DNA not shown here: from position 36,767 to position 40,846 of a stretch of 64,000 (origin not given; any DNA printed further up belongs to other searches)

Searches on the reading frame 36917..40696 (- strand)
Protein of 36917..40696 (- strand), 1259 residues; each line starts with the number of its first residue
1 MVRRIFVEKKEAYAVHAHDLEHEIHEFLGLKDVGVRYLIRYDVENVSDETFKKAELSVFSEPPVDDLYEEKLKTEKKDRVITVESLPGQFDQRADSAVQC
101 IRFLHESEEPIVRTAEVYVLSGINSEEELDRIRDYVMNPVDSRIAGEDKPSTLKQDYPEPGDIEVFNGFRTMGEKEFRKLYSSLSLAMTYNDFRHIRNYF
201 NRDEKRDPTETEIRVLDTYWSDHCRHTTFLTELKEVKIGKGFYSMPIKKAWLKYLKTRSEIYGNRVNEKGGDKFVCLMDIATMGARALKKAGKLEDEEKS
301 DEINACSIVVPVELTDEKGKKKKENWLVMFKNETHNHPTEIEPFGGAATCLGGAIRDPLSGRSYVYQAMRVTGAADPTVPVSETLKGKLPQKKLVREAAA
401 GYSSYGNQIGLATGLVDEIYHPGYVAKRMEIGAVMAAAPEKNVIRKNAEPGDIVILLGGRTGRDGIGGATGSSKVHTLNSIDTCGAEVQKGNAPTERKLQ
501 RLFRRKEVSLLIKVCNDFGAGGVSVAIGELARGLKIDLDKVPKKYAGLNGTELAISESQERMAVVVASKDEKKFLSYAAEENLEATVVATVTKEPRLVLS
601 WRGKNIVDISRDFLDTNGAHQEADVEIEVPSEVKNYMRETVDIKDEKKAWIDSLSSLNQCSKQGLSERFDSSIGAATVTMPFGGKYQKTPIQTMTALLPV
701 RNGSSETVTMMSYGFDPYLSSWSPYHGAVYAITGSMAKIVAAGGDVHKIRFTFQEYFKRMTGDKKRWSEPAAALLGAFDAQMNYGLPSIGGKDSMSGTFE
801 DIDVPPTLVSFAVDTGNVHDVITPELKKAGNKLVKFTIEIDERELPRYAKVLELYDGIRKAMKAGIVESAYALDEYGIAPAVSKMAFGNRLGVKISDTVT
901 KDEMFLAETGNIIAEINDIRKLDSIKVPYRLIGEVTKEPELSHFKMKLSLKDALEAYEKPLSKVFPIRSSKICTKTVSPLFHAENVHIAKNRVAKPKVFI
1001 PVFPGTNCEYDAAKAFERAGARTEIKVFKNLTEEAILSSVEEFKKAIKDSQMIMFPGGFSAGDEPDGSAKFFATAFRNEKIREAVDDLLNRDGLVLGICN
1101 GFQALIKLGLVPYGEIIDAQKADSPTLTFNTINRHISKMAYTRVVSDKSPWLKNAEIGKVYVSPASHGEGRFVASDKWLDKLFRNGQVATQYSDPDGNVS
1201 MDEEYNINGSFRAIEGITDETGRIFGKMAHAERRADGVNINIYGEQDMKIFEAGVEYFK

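Call 34: search_protein_families(library=pfam, proteins=[window:36917-40696:-], max_evalue=0.00001)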
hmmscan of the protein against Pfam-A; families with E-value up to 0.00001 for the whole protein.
window:36917-40696:- (1259 aa): 3 families
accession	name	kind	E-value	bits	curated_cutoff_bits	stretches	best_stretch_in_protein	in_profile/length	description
PF13507.12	GATase_5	-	1.1e-81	274.3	27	1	995-1258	1-260/260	CobB/CobQ-like glutamine amidotransferase domain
PF02769.27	AIRS_C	-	3.8e-27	95.8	23.1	1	449-601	1-155/156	AIR synthase related protein, C-terminal domain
PF18072.6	FGAR-AT_linker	-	1.9e-10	41.5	26.6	1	180-226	4-49/50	Formylglycinamide ribonucleotide amidotransferase linker domain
